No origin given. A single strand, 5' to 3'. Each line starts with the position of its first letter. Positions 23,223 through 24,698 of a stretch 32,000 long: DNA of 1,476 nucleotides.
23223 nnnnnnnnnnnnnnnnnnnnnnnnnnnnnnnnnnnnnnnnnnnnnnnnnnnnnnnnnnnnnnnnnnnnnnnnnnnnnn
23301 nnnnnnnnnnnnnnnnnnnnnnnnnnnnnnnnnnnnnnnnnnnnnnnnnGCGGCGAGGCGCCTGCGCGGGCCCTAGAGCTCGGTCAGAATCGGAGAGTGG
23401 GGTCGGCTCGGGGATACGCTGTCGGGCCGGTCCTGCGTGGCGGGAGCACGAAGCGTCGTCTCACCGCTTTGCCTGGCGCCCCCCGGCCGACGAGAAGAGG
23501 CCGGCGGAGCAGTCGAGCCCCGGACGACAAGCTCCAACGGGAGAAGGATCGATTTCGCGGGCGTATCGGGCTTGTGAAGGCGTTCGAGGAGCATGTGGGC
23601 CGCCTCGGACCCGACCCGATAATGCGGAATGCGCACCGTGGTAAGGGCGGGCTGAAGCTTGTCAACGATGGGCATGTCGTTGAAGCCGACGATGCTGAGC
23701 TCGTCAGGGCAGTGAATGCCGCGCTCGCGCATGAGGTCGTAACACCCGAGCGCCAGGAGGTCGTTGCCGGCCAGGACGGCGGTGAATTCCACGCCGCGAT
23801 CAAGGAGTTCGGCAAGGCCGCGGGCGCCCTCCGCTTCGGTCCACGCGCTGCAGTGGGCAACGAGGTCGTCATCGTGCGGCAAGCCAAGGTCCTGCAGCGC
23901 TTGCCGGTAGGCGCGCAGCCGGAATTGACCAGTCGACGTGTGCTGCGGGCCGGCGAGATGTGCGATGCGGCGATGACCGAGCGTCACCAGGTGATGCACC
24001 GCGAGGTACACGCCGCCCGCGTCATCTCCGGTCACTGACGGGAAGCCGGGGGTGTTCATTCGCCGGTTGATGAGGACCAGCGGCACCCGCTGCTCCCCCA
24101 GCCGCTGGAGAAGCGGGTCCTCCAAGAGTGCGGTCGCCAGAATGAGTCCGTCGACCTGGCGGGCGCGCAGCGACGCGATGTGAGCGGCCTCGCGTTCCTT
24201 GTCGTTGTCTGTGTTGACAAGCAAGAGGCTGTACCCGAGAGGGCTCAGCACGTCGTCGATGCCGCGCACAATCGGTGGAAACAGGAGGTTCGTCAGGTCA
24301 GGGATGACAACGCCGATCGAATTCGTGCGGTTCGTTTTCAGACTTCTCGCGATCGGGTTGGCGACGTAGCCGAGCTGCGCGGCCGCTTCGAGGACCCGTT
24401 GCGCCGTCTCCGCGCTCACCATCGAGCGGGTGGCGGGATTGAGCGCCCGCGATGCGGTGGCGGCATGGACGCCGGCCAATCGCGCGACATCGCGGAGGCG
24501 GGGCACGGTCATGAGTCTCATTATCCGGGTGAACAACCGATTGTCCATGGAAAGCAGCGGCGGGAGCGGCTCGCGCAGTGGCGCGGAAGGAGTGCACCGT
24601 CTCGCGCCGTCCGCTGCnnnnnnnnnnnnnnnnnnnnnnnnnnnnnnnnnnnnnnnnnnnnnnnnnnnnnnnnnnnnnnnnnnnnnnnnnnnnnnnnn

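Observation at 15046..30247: Five intergenic copies of a PurR-box-like palindrome define a LacI-controlled regulon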

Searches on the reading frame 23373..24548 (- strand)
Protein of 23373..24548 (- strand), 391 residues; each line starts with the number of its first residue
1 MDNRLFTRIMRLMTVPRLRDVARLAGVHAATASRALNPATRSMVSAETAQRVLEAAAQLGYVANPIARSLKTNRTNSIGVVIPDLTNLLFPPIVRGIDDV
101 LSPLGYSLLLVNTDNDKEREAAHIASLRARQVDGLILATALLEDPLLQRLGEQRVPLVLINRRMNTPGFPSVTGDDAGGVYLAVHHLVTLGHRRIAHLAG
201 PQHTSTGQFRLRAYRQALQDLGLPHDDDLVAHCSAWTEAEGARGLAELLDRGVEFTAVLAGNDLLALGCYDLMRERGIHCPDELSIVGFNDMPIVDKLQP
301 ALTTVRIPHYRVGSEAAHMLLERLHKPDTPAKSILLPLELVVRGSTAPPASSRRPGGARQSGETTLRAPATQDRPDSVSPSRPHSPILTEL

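Call 13: search_protein_families(library=pfam, proteins=[window:23373-24548:-])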
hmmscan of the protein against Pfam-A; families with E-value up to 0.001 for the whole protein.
window:23373-24548:- (391 aa): 4 families
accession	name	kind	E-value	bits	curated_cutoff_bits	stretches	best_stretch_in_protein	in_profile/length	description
PF13377.12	Peripla_BP_3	-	9.3e-37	127.1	26.5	1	184-346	1-167/167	Periplasmic binding protein-like domain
PF00532.27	Peripla_BP_1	-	1e-33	117.5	22.2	1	76-337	2-274/281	Periplasmic binding proteins and sugar binding domain of LacI family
PF00356.27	LacI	-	4.3e-12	46.1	27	1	18-64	2-46/46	Bacterial regulatory proteins, lacI family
PF13407.12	Peripla_BP_4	-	6.2e-11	42.8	35.1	1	78-291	1-218/258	Periplasmic binding protein domain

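Call 18: find_homologous_proteins(query=window:23373-24512:-, max_evalue=1e-40)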
Query window:23373-24512:- (379 aa): 7388 proteins with E <= 1e-40 among 8000 candidates; the best 120 are listed.
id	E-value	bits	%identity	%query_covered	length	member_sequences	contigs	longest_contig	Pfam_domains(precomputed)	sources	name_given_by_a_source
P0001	1.3e-244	829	100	100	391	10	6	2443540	PF13377.13,PF00532.28,PF00356.28,PF13407.13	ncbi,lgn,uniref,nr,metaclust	ncbi:transcriptional regulator, LacI family [Acidothermus cellulolyticus 11B]|uniref:Transcriptional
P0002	1.7e-163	562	73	93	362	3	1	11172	PF13377.13,PF00532.28,PF00356.28,PF13407.13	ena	-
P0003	4.5e-161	554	75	89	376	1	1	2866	PF13377.13,PF00532.28,PF00356.28,PF13407.13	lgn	-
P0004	5.3e-161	554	74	89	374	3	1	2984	PF13377.13,PF00532.28,PF00356.28,PF13407.13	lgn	-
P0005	2.3e-160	552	74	89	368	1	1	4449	PF13377.13,PF00532.28,PF00356.28,PF13407.13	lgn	-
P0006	2.3e-158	545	73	89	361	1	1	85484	PF13377.13,PF00532.28,PF00356.28,PF13407.13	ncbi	ncbi:MAG: LacI family DNA-binding transcriptional regulator [Jatrophihabitantaceae bacterium]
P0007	1.6e-157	543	70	96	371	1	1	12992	PF13377.13,PF00532.28,PF00356.28,PF13407.13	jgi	jgi:LacI family transcriptional regulator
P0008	2.1e-157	542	72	92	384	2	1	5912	PF13377.13,PF00532.28,PF00356.28,PF13407.13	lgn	-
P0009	6.0e-157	541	71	94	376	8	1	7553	PF13377.13,PF00532.28,PF00356.28,PF13407.13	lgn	-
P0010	5.1e-154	531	73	88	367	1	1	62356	PF13377.13,PF00532.28,PF00356.28,PF13407.13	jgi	jgi:LacI family transcriptional regulator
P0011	9.6e-154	530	71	91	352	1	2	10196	PF13377.13,PF00532.28,PF00356.28,PF13407.13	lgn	-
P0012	9.2e-153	527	73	88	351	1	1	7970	PF13377.13,PF00532.28,PF00356.28,PF13407.13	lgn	-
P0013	3.2e-152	525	71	90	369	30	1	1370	PF13377.13,PF00532.28,PF00356.28,PF13407.13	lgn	-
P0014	1.6e-150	520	73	89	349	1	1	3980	PF13377.13,PF00532.28,PF00356.28,PF13407.13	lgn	-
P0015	1.6e-150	520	67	97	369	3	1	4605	PF13377.13,PF00532.28,PF00356.28,PF13407.13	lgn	-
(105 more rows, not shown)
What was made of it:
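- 23373..24512 (-): LacI-family regulator (HTH plus periplasmic-binding-protein-like core). The probable true start is ATG 24512; the database copy of this protein (391 aa) starts at 24548. 100% match to the A. cellulolyticus 11B protein (call 18).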

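Call 20: find_related_loci(query=A1, collection=genome_contigs, flank=10000)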
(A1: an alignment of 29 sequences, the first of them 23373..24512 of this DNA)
Query A1 (379 aa) in genome_contigs; peptide patterns used: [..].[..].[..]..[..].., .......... (x = any residue, [..] = any of these).
600 stretches matched a pattern (row limit reached: there are more); 590 encode a relative of the query (tblastn E <= 1e-3); the best 80 are kept; 80 distinct loci.
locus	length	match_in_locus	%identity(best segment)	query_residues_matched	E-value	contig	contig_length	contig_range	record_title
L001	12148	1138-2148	73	1-337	1e-163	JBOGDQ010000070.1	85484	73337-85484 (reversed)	MAG: Jatrophihabitantaceae bacterium isolate TC-S_metabat2.bin.222 k127_1664441, whole genome shotgun sequence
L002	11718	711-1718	68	3-337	6e-147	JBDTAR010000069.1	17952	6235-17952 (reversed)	MAG: Nakamurella sp. isolate cluster2_bin.113 k127_2970350, whole genome shotgun sequence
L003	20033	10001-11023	67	4-344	1e-142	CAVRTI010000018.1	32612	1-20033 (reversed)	MAG: uncultured Actinomycetota bacterium isolate MFD04212.bin.2.192 genome assembly, contig: contig_58535, whole genome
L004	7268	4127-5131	70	3-337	2e-142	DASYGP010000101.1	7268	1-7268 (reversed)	MAG TPA_asm: Mycobacteriales bacterium isolate SMAG_U4216 k141_95919, whole genome shotgun sequence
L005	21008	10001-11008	65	4-339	2e-141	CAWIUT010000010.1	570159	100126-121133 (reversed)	MAG: uncultured Actinomycetota bacterium isolate MFD01721.bin.1.374 genome assembly, contig: contig_62623, whole genome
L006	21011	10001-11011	65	1-337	2e-139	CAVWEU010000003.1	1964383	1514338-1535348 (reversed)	MAG: uncultured Actinomycetota bacterium isolate MFD01275.bin.1.9 genome assembly, contig: contig_4136, whole genome sho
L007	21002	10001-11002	63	4-337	3e-138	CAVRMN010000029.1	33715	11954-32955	MAG: uncultured Actinomycetota bacterium isolate MFD05674.bin.3.318 genome assembly, contig: contig_52616, whole genome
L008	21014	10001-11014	65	4-341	4e-138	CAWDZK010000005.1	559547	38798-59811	MAG: uncultured Actinomycetota bacterium isolate MFD01275.bin.1.75 genome assembly, contig: contig_3816, whole genome sh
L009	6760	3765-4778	66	4-343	2e-138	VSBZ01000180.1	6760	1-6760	MAG: Micromonosporaceae bacterium isolate ZCMRG03 NODE_2733_length_6760_cov_3.854666, whole genome shotgun sequence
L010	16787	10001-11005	65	4-338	7e-138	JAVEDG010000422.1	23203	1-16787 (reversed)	MAG: Actinomycetota bacterium isolate BP_171 scaffold_4344342, whole genome shotgun sequence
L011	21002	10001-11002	66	4-337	5e-138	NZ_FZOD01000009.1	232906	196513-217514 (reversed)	Streptosporangium subroseum strain CGMCC 4.2132, whole genome shotgun sequence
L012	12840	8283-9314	63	1-344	1e-137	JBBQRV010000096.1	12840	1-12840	MAG: Propionibacteriales bacterium isolate Co_metawrap_1711 Cmw_1711_k141_5348284_length_12840_cov_7.0000, whole genome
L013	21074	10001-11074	61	1-349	5e-137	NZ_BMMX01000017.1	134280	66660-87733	Mangrovihabitans endophyticus strain CGMCC 4.7299 sequence017, whole genome shotgun sequence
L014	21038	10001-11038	63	6-358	7e-137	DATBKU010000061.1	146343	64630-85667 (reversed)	MAG TPA_asm: Streptosporangiaceae bacterium isolate SMAG_U3954 k141_1269056, whole genome shotgun sequence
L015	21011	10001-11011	64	1-337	1e-136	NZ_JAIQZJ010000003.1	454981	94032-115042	Nocardioides mangrovi strain GBK3QG-3 Scaffold2_1, whole genome shotgun sequence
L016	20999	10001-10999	65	4-336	2e-136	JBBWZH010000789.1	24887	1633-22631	MAG: Mycobacteriales bacterium isolate Holy_96 scaffold_1503121, whole genome shotgun sequence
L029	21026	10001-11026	62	1-342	8e-133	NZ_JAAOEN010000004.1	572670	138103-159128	Phytoactinopolyspora limicola strain HAJB-30 Scaffold4, whole genome shotgun sequence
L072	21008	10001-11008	58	6-341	2e-126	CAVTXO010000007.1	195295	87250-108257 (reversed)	MAG: uncultured Actinomycetota bacterium isolate MFD06742.bin.2.106 genome assembly, contig: contig_29607, whole genome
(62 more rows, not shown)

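Call 35: search_protein_families(library=pfam, proteins=[L015:8793-9983:+, L016:8691-9875:+, L015:4468-6300:-, L015:2994-4454:-, L072:7031-8053:-, L072:6575-6985:-, L072:5893-6558:-, L072:3478-5820:-, L072:11891-13363:+, L029:3437-4621:+])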
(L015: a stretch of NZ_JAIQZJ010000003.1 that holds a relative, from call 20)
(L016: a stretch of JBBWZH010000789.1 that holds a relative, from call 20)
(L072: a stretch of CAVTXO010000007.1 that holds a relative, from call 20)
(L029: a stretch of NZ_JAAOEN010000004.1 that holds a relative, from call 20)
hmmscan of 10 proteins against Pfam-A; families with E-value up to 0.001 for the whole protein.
L015:8793-9983:+ (396 aa): 2 families
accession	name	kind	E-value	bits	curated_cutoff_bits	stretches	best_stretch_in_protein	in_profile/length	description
PF07690.21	MFS_1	-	1.8e-53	182.1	33.4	2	19-348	3-346/347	Major Facilitator Superfamily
PF00083.30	Sugar_tr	-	4.9e-07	29.4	22.3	1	66-188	65-193/452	Sugar (and other) transporter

L016:8691-9875:+ (394 aa): 5 families
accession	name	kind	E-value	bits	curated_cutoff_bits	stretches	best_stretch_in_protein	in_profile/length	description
PF07690.21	MFS_1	-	1.4e-45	156.2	33.4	1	18-348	3-347/347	Major Facilitator Superfamily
PF05977.19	MFS_3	-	3e-08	33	27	1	79-361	82-373/524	Transmembrane secretion effector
PF00083.30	Sugar_tr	-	2.3e-07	30.5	22.3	1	66-187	66-193/452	Sugar (and other) transporter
PF12832.13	MFS_1_like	-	2.6e-06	27.2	25.2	1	63-354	51-361/373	MFS_1 like family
PF06779.20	MFS_4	-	0.00016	21.6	26.3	0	26-356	8-340/364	Uncharacterised MFS-type transporter YbfB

L015:4468-6300:- (610 aa): 1 family
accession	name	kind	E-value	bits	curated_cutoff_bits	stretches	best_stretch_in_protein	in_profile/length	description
PF00557.29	Peptidase_M24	-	3.2e-35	122.2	23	1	383-590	3-208/208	Metallopeptidase family M24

L015:2994-4454:- (486 aa): 1 family
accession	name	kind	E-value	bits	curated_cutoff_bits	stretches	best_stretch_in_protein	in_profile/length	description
PF00171.27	Aldedh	-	7.1e-166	552.7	23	1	27-482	5-461/461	Aldehyde dehydrogenase family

L072:7031-8053:- (340 aa): 1 family
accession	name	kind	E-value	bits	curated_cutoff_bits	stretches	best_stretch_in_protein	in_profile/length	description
PF00528.27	BPD_transp_1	-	2.5e-24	86.5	26.4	1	161-331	1-182/184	Binding-protein-dependent transport system inner membrane component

L072:6575-6985:- (136 aa): 1 family
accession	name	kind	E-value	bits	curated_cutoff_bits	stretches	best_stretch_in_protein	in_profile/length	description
PF09084.16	NMT1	-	2.5e-06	28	20.5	1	69-122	4-59/216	NMT1/THI5 like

L072:5893-6558:- (221 aa): 3 families
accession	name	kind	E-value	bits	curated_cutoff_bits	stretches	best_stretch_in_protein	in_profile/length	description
PF09084.16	NMT1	-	1.1e-12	48.8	20.5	1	3-125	83-209/216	NMT1/THI5 like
PF13379.11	NMT1_2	-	9.4e-08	32.6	24.7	1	13-137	123-250/252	NMT1-like family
PF12974.12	Phosphonate-bd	-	3e-06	27.2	27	1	4-118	96-216/242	ABC transporter, phosphonate, periplasmic substrate-binding protein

L072:3478-5820:- (780 aa): 2 families
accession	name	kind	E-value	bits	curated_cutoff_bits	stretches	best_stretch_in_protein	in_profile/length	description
PF08309.17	LVIVD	-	2.1e-16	59.4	20.2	0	175-203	11-39/42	LVIVD repeat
PF09826.15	Beta_propel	-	0.0003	20.2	22.4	0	428-507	331-405/495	Beta propeller domain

L072:11891-13363:+ (490 aa): 1 family
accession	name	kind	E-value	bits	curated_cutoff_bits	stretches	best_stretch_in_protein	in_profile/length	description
PF00557.29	Peptidase_M24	-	8.4e-37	127.4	23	1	263-470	3-208/208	Metallopeptidase family M24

L029:3437-4621:+ (394 aa): 1 family
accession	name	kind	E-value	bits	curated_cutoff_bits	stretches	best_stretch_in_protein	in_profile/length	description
PF00557.29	Peptidase_M24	-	1.1e-22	81.3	23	1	170-375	5-207/208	Metallopeptidase family M24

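Call 36: search_protein_families(library=ncbifam, proteins=[window:23373-24512:-], max_evalue=0.00001)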
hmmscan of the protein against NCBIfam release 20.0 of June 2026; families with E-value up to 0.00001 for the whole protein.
window:23373-24512:- (379 aa): 18 families
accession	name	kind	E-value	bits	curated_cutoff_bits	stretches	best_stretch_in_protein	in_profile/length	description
NF008269.0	PRK11041.1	equivalog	3.5e-67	226.8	436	1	4-337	10-340/342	DNA-binding transcriptional regulator CytR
NF047341.1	lactose_RbsR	equivalog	1.4e-66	225.1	382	1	6-335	5-329/331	ribose utilization transcriptional repressor RbsR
NF052440.1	TransRegGNTRPSEAE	equivalog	1.4e-62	211.7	400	1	5-334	7-333/333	HTH-type transcriptional regulator GntR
TIGR01481.1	ccpA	equivalog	1.4e-59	202.2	442.35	1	7-334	6-329/330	catabolite control protein A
NF007743.0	PRK10423.1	equivalog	1.1e-55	189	531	1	6-333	4-329/330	ribose operon transcriptional repressor RbsR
NF007979.0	PRK10703.1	equivalog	3e-55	187.7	501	1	6-335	4-332/341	HTH-type transcriptional repressor PurR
NF008002.0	PRK10727.1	equivalog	5.6e-55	186.8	557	1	6-340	4-335/341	HTH-type transcriptional regulator GalR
NF051853.1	TransRegUriRCory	equivalog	7.8e-55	186.2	550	1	4-334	1-324/327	transcriptional regulator UriR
NF007075.0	PRK09526.1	subfamily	8.1e-53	179.6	340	1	6-340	8-337/358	LacI family DNA-binding transcriptional regulator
NF007706.0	PRK10401.1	equivalog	1e-50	173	555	1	6-333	4-328/346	HTH-type transcriptional regulator GalS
TIGR02417.1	fruct_sucro_rep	subfamily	1.2e-45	156.2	389.55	1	6-319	2-315/327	D-fructose-responsive transcription factor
NF007449.0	PRK10014.1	subfamily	1.3e-44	152.6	310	1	6-331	9-341/342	Mal regulon transcriptional regulator MalI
NF008452.0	PRK11303.1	equivalog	6.4e-41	140.6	385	1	5-319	2-315/332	catabolite repressor/activator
NF047913.1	TransRegIdnR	equivalog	3.6e-39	135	500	1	6-327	8-324/331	DNA-binding transcriptional regulator IdnR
NF011563.0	PRK14987.1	equivalog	1.1e-27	97.2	433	1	4-317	6-314/331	gluconate operon transcriptional repressor GntR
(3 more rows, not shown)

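Call 43: search_solved_structures(query=window:23373-24512:-, max_evalue=1e-30, show_alignments=2)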
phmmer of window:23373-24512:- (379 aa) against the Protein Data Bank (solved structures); distinct sequences matched with E-value up to 1e-30: 40.
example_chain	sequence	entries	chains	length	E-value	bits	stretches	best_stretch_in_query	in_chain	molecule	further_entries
2o20_A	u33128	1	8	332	2.9e-51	178.2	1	6-334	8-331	Catabolite control protein A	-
1rzr_G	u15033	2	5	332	6.3e-51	177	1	6-334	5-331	Glucose-resistance amylase regulator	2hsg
1zvv_A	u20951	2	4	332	8.1e-51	176.7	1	6-334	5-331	Glucose-resistance amylase regulator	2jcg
3oqo_A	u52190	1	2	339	1.2e-48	169.6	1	6-334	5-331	Catabolite control protein A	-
3oqm_A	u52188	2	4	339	1.2e-48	169.6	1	6-334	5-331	Catabolite control protein A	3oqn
9nt3_D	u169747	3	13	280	1.8e-47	165.7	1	62-339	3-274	Ancestral LacI Transcription Factor | LacI Transcription Factor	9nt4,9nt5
5ysz_A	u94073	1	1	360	2.3e-47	165.4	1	4-333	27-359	Transcriptional regulator, LacI family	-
4rk1_A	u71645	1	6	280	4.6e-45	157.8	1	58-336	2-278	Ribose transcriptional regulator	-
9ny7_A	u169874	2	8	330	8.8e-44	153.5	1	6-333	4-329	Ribose operon repressor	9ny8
1jh9_A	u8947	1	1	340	8.9e-43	150.2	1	6-335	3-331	PURINE NUCLEOTIDE SYNTHESIS REPRESSOR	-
1jft_A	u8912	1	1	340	6e-42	147.5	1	6-335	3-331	PURINE NUCLEOTIDE SYNTHESIS REPRESSOR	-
2pua_A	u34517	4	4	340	8.1e-42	147.1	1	6-335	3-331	PURINE REPRESSOR | PROTEIN (PURINE REPRESSOR)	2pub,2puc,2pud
1jfs_A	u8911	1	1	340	1.1e-41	146.6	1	6-335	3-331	PURINE NUCLEOTIDE SYNTHESIS REPRESSOR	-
2pue_A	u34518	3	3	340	1.1e-41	146.6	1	6-335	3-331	PROTEIN (PURINE REPRESSOR ) | PROTEIN (PURINE REPRESSOR)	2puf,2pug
1bdi_A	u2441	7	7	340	1.1e-41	146.6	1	6-335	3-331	PROTEIN (PURINE REPRESSOR) | PROTEIN (PURINE NUCLEOTIDE SYNTHESIS REPRESSOR)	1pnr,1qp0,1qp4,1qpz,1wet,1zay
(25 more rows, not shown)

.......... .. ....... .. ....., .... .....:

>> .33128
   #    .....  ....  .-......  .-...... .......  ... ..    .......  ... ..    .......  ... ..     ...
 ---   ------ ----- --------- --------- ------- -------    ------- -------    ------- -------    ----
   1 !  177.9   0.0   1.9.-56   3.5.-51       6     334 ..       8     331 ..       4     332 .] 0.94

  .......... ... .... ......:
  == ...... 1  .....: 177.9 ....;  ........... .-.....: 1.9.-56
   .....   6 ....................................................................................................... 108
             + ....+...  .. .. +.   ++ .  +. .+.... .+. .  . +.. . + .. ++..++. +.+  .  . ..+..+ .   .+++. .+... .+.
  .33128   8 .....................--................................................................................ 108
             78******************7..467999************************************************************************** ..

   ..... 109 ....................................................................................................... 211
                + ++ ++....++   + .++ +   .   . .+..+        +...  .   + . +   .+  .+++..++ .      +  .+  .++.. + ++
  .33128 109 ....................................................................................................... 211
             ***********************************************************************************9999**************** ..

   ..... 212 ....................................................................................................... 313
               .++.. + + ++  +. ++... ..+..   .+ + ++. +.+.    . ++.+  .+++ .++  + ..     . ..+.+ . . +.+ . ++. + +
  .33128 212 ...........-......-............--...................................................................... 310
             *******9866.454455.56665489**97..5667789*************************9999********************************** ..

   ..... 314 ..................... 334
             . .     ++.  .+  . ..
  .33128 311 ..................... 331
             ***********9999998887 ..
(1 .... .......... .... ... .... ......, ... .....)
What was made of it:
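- On LacI/GalR-type repressor-operator system: Full-length alignment to CcpA, PurR and LacI structures (call 43).
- On PurR (purine repressor) orthologs and PurR regulon: CcpA structures score higher than PurR (call 43).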

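Call 57: search_solved_structures(query=L029:3437-4621:+, max_evalue=1e-10)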
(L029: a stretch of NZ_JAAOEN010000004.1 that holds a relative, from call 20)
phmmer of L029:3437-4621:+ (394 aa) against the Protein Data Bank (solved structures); distinct sequences matched with E-value up to 1e-10: 7.
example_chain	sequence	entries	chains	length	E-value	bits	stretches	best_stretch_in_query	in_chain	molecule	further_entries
1pv9_A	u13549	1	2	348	1.1e-17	67.5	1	123-389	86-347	Xaa-Pro dipeptidase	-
1wy2_A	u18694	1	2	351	1.2e-15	60.8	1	145-387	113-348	Xaa-Pro dipeptidase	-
4rgz_A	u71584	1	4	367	2.9e-15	59.5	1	150-387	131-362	Xaa-Pro aminopeptidase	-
4fkc_A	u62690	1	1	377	3.1e-15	59.4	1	150-387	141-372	Xaa-Pro aminopeptidase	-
3q6d_A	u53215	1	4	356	1.2e-14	57.5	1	85-389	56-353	Proline dipeptidase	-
4pv4_A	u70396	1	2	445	2.2e-11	46.7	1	155-312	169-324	Proline aminopeptidase P II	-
2bws_A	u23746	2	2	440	9.4e-11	44.7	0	155-311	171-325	XAA-PRO AMINOPEPTIDASE P | XAA-PRO AMINOPEPTIDASE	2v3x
